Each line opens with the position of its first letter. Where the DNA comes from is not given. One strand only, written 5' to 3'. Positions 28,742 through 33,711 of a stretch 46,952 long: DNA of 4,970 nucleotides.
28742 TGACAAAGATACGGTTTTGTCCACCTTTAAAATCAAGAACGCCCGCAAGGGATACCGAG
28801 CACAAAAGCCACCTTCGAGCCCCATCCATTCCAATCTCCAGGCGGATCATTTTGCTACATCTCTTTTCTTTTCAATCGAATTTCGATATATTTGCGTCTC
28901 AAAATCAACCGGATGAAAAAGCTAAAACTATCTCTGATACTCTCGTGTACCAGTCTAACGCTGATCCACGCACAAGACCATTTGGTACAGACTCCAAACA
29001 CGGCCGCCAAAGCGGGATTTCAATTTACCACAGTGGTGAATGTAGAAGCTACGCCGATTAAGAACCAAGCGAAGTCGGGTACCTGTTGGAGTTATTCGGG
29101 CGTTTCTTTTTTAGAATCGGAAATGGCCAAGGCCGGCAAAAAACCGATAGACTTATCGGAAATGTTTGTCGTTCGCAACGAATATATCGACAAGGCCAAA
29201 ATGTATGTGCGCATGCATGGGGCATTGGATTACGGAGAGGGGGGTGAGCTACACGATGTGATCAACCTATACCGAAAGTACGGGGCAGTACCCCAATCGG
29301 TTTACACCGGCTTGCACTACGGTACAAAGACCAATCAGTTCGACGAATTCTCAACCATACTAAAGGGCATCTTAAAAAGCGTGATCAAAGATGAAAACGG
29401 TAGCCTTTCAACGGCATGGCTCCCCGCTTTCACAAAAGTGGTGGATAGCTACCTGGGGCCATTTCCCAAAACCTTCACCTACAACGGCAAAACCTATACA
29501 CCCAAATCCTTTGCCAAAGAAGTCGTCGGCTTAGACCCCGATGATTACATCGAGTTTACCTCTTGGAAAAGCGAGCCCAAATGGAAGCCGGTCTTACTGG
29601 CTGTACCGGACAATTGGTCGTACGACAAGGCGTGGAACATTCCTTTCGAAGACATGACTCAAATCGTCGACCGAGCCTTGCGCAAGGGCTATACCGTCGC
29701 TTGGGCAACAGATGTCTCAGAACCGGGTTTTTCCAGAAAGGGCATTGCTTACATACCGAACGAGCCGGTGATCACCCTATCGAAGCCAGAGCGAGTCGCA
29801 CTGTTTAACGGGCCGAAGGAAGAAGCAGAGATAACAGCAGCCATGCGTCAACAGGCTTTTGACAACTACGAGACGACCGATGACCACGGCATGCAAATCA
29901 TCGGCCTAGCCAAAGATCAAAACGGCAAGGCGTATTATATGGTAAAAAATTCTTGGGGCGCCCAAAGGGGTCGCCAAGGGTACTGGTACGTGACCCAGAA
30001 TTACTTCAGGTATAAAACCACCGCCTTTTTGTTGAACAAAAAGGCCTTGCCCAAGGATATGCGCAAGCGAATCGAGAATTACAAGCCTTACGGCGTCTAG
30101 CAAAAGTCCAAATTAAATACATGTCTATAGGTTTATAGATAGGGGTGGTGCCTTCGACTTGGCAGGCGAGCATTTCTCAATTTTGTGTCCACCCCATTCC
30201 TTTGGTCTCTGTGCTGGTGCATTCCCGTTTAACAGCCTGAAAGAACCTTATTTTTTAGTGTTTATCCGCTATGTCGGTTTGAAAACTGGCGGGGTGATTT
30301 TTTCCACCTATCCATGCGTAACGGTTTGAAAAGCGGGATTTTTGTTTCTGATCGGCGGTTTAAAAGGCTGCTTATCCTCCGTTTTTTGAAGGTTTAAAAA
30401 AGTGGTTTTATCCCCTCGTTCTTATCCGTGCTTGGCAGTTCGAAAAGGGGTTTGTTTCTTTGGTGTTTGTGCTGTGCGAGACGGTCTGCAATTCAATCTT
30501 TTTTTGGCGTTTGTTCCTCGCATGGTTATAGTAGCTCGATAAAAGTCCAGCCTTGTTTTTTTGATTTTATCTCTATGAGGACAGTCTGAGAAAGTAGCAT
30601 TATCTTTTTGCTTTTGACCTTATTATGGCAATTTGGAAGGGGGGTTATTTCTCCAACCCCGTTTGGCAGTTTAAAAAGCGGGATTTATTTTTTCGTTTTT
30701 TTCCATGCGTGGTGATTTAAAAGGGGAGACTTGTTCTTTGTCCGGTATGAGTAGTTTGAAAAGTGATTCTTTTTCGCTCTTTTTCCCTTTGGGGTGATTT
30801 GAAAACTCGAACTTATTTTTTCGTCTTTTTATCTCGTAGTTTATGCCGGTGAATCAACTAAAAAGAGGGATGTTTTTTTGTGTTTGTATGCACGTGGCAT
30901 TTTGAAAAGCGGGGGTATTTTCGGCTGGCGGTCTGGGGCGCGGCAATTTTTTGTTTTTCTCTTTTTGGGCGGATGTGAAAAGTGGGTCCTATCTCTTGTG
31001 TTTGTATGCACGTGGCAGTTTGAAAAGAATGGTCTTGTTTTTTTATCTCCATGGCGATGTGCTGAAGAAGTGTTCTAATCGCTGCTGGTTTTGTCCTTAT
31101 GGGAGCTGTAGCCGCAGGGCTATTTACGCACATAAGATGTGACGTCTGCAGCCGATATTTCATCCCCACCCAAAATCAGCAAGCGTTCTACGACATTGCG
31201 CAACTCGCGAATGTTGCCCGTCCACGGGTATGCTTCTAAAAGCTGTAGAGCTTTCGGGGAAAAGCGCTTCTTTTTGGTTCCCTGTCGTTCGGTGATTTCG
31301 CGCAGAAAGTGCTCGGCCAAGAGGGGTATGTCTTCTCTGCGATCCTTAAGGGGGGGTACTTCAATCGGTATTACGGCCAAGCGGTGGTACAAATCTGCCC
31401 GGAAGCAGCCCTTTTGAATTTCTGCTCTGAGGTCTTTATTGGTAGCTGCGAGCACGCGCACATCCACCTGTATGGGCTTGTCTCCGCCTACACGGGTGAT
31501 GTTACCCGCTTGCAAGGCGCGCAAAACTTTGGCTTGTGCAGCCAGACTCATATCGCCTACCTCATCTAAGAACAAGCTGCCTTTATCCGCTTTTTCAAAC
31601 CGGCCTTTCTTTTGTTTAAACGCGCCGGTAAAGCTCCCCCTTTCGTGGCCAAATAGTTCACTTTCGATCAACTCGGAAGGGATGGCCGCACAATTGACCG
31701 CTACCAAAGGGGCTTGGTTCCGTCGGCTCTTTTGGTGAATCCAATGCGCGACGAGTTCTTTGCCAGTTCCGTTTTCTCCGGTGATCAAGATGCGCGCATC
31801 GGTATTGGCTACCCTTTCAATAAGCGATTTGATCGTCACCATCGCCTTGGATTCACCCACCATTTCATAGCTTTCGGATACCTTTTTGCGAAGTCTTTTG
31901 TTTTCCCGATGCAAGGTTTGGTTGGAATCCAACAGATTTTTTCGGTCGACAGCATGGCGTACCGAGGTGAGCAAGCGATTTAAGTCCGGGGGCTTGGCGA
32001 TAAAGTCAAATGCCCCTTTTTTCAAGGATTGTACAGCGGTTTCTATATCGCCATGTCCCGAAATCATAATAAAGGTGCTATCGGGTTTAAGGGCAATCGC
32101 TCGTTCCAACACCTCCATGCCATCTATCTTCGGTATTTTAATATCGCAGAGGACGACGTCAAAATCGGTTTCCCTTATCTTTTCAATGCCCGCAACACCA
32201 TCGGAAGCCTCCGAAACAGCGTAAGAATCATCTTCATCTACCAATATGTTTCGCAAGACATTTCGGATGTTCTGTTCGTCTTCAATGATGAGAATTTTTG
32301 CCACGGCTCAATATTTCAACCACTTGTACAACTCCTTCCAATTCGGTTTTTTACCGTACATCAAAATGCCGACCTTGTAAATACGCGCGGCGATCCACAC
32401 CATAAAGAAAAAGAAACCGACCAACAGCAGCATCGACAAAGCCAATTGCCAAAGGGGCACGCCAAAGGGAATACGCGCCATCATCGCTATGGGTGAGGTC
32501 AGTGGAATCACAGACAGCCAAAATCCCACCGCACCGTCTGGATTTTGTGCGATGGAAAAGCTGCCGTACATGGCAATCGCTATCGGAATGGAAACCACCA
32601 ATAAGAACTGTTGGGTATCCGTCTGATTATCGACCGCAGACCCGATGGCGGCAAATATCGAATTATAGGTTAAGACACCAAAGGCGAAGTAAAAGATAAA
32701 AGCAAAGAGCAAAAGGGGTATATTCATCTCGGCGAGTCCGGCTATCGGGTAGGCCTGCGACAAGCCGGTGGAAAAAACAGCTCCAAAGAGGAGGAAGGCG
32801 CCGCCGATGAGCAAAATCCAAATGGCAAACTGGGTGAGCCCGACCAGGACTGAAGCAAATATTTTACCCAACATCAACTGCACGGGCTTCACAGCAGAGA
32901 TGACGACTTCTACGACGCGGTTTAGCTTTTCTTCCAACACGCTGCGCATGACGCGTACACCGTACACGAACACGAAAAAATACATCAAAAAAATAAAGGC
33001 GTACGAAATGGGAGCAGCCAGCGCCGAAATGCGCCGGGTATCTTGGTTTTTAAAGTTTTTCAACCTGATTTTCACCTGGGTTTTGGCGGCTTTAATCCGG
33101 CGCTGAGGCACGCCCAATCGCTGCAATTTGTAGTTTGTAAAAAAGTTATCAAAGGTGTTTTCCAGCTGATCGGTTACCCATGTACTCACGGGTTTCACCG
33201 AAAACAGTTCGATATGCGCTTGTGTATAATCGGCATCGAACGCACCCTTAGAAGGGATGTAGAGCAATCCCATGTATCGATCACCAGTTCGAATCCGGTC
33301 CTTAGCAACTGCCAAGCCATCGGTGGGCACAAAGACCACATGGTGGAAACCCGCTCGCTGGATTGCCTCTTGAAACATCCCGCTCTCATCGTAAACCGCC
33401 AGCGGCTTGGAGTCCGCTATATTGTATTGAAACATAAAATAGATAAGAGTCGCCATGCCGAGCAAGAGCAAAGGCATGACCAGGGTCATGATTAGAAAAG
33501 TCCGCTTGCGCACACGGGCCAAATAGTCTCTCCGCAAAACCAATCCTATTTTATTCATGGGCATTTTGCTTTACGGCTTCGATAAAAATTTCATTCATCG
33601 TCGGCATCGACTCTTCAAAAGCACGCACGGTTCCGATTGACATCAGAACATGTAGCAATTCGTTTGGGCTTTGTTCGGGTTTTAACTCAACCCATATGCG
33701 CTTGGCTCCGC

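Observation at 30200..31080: About 20 tandem, degenerate ~45-bp units (core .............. plus T-run) fill the 1-kb gap between pepC and the sigma-54 activator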

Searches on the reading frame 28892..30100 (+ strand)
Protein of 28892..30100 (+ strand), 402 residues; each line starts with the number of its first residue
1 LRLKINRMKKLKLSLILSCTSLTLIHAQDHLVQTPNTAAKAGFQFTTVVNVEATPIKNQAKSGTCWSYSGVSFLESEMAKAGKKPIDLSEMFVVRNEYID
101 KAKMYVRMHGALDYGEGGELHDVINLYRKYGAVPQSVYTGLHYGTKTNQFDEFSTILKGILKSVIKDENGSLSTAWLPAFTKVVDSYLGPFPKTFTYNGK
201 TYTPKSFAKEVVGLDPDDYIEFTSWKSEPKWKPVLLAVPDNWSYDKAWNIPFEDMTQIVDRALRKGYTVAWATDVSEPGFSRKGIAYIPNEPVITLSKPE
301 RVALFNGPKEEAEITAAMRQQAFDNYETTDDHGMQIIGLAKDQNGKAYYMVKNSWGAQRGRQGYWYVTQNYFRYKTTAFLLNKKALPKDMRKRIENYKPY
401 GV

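Call 14: find_related_loci(query=window:28892-30097:+, collection=genome_contigs, flank=6000)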
Query window:28892-30097:+ (402 aa) in genome_contigs; peptide patterns used: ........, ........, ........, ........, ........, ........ (x = any residue, [..] = any of these).
600 stretches matched a pattern (row limit reached: there are more); 564 encode a relative of the query (tblastn E <= 1e-3); the best 80 are kept; 80 distinct loci.
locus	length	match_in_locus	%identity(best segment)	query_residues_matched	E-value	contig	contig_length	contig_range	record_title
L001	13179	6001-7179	54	8-395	2e-148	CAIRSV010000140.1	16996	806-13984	MAG: uncultured Bacteroidetes bacterium isolate ErkenSummer_bin-5358 genome assembly, contig: bin-5358:140/353, whole ge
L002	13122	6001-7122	56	27-395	6e-146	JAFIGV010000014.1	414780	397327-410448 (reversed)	MAG: Flavipsychrobacter sp. isolate HJP_bin8 k141_116124, whole genome shotgun sequence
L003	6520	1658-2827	55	8-394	2e-144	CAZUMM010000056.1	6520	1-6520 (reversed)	MAG TPA_asm: uncultured Flavipsychrobacter sp. isolate SRP263527_co2_251 genome assembly, contig: NODE_11640_length_6520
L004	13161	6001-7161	52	13-394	7e-144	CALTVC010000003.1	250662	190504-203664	MAG: uncultured Flavobacterium sp. isolate x4u0SA5lwb_bin.23.MAG genome assembly, contig: NODE_24_length_250662_cov_32.3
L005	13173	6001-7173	53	8-395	3e-143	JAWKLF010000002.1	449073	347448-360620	MAG: Chitinophagaceae bacterium isolate ABC1.87 ABC1.87.fa-2, whole genome shotgun sequence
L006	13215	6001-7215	51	2-395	2e-142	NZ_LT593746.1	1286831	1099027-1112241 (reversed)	Vaginella massiliensis strain Marseille-P2517T, whole genome shotgun sequence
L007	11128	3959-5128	54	12-395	2e-142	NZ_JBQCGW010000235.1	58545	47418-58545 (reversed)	MAG: Pseudobacter sp. isolate bin582 k127_644485, whole genome shotgun sequence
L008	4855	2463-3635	52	8-395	7e-144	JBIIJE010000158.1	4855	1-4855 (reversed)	MAG: Chitinophagaceae bacterium isolate ME2001-09-10pf_3300042914_group1_bin94 Rohwer_bin493_scaffold_28648_c1, whole ge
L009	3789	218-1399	52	7-395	3e-146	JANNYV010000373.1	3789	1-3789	MAG: Bacteroidota bacterium isolate VAR_25_metabat_318 VAR_25_k141_1256541, whole genome shotgun sequence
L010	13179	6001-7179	54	6-395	2e-140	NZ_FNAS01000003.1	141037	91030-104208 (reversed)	Riemerella columbipharyngis strain DSM 24015, whole genome shotgun sequence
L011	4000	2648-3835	53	3-392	2e-143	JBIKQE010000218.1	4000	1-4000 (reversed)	MAG: Chitinophagaceae bacterium isolate ME2015-05-19_3300034121_group6_bin66 Rohwer_bin567_scaffold_20127_c1, whole geno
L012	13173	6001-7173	53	8-395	7e-139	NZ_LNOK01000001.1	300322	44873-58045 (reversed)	Elizabethkingia ursingii strain G4122 contig_1, whole genome shotgun sequence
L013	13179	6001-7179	52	14-402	1e-138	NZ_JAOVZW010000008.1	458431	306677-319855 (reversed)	Chryseobacterium formosus strain CCTCC AB2015118 contig8, whole genome shotgun sequence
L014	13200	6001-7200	52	8-402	8e-139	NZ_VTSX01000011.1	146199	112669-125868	Chryseobacterium sp. SN22 NODE_11_length_146199_cov_20.621467, whole genome shotgun sequence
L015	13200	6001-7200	52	8-402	2e-138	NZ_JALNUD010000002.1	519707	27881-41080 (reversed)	Chryseobacterium sp. GM_Chr_2 iso00_35_2, whole genome shotgun sequence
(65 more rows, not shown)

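Call 16: search_protein_families(library=pfam, proteins=[window:28892-30100:+])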
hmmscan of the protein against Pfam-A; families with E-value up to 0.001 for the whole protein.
window:28892-30100:+ (402 aa): 2 families
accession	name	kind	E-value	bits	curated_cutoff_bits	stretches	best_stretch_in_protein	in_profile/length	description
PF03051.21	Peptidase_C1_2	-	8.9e-23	81.2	22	1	34-396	38-426/438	Peptidase C1-like family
PF00112.29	Peptidase_C1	-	4.8e-15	56.7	20.7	2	328-370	164-205/220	Papain family cysteine protease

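Call 17: find_encoding_contigs(protein=window:28892-30097:+, flank=10000, max_places=10)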
Protein window:28892-30097:+ (402 aa): no gene with exactly this product is on record in the collection.

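Call 35: find_homologous_proteins(query=window:28892-30097:+, max_evalue=1e-100)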
Query window:28892-30097:+ (402 aa): 4380 proteins with E <= 1e-100 among 8000 candidates; the best 120 are listed.
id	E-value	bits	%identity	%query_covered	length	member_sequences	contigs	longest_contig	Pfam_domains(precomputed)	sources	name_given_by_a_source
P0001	1.3e-270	915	100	98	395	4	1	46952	PF00112.30,PF03051.22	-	-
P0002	1.1e-215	734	79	98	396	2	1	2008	PF00112.30,PF03051.22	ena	-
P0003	7.2e-154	531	58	97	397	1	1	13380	PF00112.30,PF03051.22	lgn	-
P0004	3.2e-153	529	59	91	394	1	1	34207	PF00112.30,PF03051.22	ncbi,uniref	ncbi:aminopeptidase C [Compostibacter hankyongensis]|uniref:Aminopeptidase n=1 Tax=Compostibacter ha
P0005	3.9e-153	528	57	97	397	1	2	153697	PF00112.30,PF03051.22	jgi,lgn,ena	-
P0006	5.5e-153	528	59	95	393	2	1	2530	PF00112.30,PF03051.22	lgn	-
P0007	1.2e-151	524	59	94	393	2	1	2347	PF00112.30,PF03051.22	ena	-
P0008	5.4e-151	521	58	97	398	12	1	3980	PF00112.30,PF03051.22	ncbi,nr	nr:C1 family peptidase [Pedobacter sp. ASV19]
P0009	1.8e-150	520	57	97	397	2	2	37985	PF00112.30,PF03051.22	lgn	-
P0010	5.6e-150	518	55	98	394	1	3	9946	PF00112.30,PF03051.22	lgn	-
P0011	7.0e-150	518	59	96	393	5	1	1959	PF00112.30,PF03051.22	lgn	-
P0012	9.5e-150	517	56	98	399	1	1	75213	PF00112.30,PF03051.22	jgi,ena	-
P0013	1.1e-149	517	58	96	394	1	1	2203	PF00112.30,PF03051.22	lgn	-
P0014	1.9e-149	516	58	97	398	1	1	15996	PF00112.30,PF03051.22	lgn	-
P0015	2.0e-149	516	58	94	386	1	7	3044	PF00112.30,PF03051.22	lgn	-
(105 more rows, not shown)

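Call 36: find_encoding_contigs(protein=P0001, flank=10000, max_places=10)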
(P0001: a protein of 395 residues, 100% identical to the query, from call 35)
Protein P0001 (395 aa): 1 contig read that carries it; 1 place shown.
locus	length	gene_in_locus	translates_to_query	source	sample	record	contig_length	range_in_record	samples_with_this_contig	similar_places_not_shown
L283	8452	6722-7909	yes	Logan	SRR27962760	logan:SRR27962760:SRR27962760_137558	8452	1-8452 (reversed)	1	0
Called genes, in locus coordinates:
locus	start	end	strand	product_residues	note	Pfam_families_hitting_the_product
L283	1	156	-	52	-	?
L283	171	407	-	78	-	PF00830:Ribosomal_L28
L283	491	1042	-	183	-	PF02464:CinA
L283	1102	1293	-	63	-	PF01165:Ribosomal_S21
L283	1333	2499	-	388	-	PF02771:Acyl-CoA_dh_N, PF02770:Acyl-CoA_dh_M, PF00441:Acyl-CoA_dh_1, PF08028:Acyl-CoA_dh_2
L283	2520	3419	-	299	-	PF12836:HHH_3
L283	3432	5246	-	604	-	PF01235:Na_Ala_symp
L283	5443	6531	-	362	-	PF03462:PCRF, PF00472:RF-1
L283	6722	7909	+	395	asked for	PF03051:Peptidase_C1_2, PF00112:Peptidase_C1 (weak)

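Call 37: find_encoding_contigs(protein=P0002, flank=10000, max_places=10)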
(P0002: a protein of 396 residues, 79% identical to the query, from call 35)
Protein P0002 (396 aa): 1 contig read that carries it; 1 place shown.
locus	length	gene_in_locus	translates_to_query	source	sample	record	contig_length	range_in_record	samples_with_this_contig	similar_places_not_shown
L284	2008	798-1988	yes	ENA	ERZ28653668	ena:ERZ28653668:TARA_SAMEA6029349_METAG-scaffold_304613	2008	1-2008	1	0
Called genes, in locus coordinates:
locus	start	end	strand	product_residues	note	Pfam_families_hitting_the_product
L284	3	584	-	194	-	?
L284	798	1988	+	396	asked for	PF03051:Peptidase_C1_2, PF00112:Peptidase_C1 (weak)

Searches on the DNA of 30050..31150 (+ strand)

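Call 56: search_rna_families(source=window, start=30050, end=31150, threshold=evalue, max_evalue=5)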
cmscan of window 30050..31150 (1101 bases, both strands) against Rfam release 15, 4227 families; matches with E-value up to 5: 1.
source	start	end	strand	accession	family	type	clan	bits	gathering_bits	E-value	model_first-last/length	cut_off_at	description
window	30518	30611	+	RF01511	Afu_304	Gene; snRNA; snoRNA; CD-box;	-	17.2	35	2.6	1-107/107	no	A. fumigatus snoRNA Afu_304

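Call 70: search_dna_similar(query=window:30200-31090:+, collection=plasmids, mode=distant, max_evalue=0.001, max_rows=10)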
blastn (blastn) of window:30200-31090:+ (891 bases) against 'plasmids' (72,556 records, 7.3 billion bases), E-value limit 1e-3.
No match.

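Call 71: search_dna_similar(query=window:30200-31090:+, collection=phages, mode=distant, max_evalue=0.001, max_rows=10)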
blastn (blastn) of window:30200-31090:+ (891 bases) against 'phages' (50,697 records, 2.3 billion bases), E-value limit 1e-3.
No match.

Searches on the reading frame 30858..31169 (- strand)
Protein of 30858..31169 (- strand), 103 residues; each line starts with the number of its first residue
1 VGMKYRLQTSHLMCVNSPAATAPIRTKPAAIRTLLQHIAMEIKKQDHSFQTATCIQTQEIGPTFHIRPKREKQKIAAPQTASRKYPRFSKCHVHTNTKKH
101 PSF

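Call 16: search_protein_families(library=pfam, proteins=[window:30858-31169:-])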
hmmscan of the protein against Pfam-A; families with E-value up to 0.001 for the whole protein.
window:30858-31169:- (103 aa): 0 families

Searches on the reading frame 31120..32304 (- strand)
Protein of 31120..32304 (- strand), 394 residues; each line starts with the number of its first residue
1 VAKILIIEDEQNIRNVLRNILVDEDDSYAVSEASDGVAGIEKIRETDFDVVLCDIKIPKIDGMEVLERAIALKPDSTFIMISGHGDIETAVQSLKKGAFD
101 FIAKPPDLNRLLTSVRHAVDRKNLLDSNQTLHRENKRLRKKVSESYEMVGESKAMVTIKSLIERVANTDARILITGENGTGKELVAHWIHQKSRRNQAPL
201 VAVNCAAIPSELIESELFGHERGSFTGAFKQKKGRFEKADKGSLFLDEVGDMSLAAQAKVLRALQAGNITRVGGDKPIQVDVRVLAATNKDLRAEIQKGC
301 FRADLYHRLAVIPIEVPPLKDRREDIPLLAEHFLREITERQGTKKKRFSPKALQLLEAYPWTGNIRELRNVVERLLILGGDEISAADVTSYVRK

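Call 16: search_protein_families(library=pfam, proteins=[window:31120-32304:-])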
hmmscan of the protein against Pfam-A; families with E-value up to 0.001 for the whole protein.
window:31120-32304:- (394 aa): 5 families
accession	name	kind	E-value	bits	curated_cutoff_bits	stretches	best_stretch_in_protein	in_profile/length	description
PF00158.32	Sigma54_activat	-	8.4e-71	237.5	20.2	1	148-315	1-168/168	Sigma-54 interaction domain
PF00072.30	Response_reg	-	4.9e-27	94.7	30.2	1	4-115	1-110/111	Response regulator receiver domain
PF25601.1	AAA_lid_14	-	1.9e-24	85.7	27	1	320-393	1-75/87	AAA+ ATPase lid domain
PF14532.12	Sigma54_activ_2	-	1.3e-21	77.8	25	1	149-319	1-138/138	Sigma-54 interaction domain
PF00004.35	AAA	-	3.8e-05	24.6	21.2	1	172-290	1-110/131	ATPase family associated with various cellular activities (AAA)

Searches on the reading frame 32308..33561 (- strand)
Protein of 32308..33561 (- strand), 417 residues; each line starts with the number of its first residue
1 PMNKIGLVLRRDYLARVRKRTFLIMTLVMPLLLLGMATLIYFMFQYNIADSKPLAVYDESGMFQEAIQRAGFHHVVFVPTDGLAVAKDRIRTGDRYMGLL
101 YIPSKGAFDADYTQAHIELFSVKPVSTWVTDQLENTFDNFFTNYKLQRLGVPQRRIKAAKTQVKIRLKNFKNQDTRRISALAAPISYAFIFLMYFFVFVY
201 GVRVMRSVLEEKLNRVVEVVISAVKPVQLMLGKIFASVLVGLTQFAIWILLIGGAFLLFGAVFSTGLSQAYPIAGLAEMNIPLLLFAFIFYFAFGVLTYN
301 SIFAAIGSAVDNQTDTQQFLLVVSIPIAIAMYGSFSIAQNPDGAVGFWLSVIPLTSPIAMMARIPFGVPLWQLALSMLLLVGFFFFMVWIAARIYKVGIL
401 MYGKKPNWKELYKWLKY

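Call 25: find_related_loci(query=window:32308-33561:-, collection=genome_contigs, flank=10000)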
Query window:32308-33561:- (417 aa) in genome_contigs; peptide patterns used: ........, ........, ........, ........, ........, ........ (x = any residue, [..] = any of these).
174 stretches matched a pattern; 107 encode a relative of the query (tblastn E <= 1e-3); the best 80 are kept; 80 distinct loci.
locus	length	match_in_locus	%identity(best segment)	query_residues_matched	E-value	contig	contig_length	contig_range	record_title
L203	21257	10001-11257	78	1-417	0e+0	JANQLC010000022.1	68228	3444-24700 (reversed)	MAG: Flavobacteriales bacterium isolate PL25a_bin.37 k99_1308131, whole genome shotgun sequence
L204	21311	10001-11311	42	2-417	7e-107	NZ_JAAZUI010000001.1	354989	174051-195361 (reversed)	Lutibacter sp. B1 NODE_1_length_354989_cov_55.5253, whole genome shotgun sequence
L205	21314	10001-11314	41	2-417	4e-104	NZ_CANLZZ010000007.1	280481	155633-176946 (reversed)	Uncultured Lutibacter sp. isolate 4-1427.fasta NODE_7, whole genome shotgun sequence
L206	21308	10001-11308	39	2-417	7e-98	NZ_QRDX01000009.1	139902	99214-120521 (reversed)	Seonamhaeicola aphaedonensis strain CECT 8487 Ga0244636_109, whole genome shotgun sequence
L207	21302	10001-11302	40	2-417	4e-97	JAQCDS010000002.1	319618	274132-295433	MAG: Bacteroidetes bacterium isolate casp15-mb.87 NODE_11_length_319618_cov_0.947249, whole genome shotgun sequence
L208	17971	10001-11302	39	2-417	8e-97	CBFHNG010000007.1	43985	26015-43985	MAG: Flavobacteriaceae bacterium isolate AGTU_80_bin_57_indper genome assembly, contig: AGTU_80_bin_57_indper_c7, whole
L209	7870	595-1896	40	2-417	8e-97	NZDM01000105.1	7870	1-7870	MAG: Flavobacteriaceae bacterium isolate ARS1039 MHASMcontig_505680, whole genome shotgun sequence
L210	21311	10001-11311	41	2-417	2e-96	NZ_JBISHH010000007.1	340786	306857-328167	Algibacter sp. Ld11 12925C00007.1, whole genome shotgun sequence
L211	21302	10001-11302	39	2-417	9e-97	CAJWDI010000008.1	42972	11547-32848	MAG TPA_asm: uncultured Flavobacteriaceae bacterium isolate ERR599050_bin.168_MetaBAT_v2.12.1_MAG genome assembly, conti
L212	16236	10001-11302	40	2-417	3e-96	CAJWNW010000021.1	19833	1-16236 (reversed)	MAG TPA_asm: uncultured Flavobacteriaceae bacterium isolate ERR598978_bin.68_MetaBAT_v2.12.1_MAG genome assembly, contig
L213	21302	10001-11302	40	2-417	3e-96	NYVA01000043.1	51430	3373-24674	MAG: Formosa sp. isolate CPC323 18777, whole genome shotgun sequence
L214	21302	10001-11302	39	2-417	5e-96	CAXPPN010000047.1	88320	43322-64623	MAG: Aeromicrobium sp. isolate 02um_C4B0715_1.53 genome assembly, contig: k127_515100, whole genome shotgun sequence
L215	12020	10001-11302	40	2-417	1e-95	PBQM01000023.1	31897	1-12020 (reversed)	MAG: Flavobacteriaceae bacterium isolate NP987 41684, whole genome shotgun sequence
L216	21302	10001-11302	39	2-417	1e-95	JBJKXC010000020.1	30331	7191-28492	MAG: Flavobacteriaceae bacterium isolate LRMED-107 Flavobacteriaceae-LRMED-107-C4761, whole genome shotgun sequence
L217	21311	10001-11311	41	2-417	1e-95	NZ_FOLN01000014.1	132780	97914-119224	Algibacter lectus strain DSM 15365, whole genome shotgun sequence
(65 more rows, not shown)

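Call 54: search_protein_families(library=pfam, proteins=[L203:13548-14519:+, L203:14553-14969:+, L203:14982-15422:+, L203:843-2054:-, L203:12957-13301:+])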
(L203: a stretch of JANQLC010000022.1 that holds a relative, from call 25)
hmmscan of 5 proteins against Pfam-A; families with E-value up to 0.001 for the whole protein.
L203:13548-14519:+ (323 aa): 0 families

L203:14553-14969:+ (138 aa): 0 families

L203:14982-15422:+ (146 aa): 0 families

L203:843-2054:- (403 aa): 5 families
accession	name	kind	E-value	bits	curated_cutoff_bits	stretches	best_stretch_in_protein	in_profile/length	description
PF00578.27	AhpC-TSA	-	6.8e-21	74.9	26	1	246-376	3-123/124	AhpC/TSA family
PF08534.16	Redoxin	-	4.7e-17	62.6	26.6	1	245-383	3-137/148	Redoxin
PF13905.12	Thioredoxin_8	-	1.1e-08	35.7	27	1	268-374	1-94/94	Thioredoxin-like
PF00085.26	Thioredoxin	-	4.9e-07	30.1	23.5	1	269-314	19-62/103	Thioredoxin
PF13098.12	Thioredoxin_2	-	0.0006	20.6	27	0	268-381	5-94/104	Thioredoxin-like domain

L203:12957-13301:+ (114 aa): 0 families
